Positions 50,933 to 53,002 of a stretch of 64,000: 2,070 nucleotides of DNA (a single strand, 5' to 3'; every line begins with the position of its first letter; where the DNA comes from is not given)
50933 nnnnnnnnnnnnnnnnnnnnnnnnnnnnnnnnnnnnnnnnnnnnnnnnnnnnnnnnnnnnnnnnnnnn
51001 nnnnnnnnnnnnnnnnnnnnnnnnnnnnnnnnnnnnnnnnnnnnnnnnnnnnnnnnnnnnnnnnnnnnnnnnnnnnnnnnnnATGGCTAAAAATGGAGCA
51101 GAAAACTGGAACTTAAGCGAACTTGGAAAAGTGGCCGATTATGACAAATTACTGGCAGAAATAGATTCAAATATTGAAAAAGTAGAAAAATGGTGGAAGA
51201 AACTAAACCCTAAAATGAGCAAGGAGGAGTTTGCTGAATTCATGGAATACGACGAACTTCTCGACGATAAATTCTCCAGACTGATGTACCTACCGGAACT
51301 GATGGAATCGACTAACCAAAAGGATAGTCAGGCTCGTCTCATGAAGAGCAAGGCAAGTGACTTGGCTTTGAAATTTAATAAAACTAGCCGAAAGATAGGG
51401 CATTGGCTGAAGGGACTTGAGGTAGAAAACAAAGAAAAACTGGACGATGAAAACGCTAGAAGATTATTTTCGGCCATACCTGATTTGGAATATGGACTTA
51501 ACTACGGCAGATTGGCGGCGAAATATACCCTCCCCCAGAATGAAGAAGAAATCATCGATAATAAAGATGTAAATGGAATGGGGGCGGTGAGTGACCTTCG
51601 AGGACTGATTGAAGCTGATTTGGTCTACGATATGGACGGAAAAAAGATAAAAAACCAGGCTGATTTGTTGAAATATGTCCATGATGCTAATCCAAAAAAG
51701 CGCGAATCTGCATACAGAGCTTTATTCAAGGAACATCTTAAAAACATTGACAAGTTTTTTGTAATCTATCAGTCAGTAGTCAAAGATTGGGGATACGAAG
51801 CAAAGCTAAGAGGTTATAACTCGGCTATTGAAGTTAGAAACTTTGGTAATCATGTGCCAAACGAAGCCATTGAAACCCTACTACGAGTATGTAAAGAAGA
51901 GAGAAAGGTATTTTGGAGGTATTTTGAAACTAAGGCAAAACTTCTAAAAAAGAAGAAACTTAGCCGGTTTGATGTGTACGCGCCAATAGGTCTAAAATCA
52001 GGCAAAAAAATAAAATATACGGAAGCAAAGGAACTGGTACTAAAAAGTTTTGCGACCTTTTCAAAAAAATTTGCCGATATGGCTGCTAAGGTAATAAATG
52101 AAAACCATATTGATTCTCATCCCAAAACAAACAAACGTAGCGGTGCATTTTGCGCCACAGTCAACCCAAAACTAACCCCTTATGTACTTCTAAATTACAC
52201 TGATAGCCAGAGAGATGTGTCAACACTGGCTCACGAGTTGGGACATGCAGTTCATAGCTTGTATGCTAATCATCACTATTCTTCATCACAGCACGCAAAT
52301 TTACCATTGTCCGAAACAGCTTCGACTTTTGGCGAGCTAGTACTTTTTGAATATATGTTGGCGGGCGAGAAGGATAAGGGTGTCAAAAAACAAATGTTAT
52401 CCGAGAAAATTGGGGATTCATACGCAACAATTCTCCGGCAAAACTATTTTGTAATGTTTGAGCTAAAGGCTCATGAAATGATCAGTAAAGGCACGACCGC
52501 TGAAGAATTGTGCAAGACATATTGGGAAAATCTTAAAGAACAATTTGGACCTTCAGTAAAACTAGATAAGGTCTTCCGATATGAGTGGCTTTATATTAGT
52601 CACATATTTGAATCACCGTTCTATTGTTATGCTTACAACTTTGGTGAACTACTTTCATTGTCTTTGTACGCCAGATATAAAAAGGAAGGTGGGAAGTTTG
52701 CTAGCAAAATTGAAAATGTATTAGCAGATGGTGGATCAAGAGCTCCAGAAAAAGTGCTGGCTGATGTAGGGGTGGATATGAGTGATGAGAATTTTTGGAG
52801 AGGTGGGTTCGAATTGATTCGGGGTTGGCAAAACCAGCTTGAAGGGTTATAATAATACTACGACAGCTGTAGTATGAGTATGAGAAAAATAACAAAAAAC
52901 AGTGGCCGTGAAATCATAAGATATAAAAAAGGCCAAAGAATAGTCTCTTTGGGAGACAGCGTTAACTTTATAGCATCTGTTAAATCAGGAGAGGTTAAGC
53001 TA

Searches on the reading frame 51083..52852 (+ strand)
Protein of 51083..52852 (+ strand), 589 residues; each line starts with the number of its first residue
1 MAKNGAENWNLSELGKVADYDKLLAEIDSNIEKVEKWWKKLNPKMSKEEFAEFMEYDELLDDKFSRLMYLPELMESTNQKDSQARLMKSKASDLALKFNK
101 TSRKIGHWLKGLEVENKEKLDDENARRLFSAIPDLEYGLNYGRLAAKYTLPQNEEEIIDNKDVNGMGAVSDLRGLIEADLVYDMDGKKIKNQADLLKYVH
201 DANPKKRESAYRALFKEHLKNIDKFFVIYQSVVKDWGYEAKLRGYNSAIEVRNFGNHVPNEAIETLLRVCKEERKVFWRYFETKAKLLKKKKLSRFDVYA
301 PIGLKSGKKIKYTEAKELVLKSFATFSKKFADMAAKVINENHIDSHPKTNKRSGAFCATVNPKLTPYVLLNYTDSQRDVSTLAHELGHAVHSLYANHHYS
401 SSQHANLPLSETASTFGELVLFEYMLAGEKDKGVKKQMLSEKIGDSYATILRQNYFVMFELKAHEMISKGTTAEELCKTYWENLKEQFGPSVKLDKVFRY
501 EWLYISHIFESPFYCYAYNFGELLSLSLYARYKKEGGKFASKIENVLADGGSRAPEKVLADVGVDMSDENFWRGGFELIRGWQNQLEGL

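Call 7: search_protein_families(library=pfam, proteins=[window:51083-52852:+], max_evalue=0.01)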
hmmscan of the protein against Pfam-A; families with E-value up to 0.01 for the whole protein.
window:51083-52852:+ (589 aa): 1 family
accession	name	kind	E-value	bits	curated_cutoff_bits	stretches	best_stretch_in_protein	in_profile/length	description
PF01432.26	Peptidase_M3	-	2.4e-47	162.7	27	1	200-573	4-452/457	Peptidase family M3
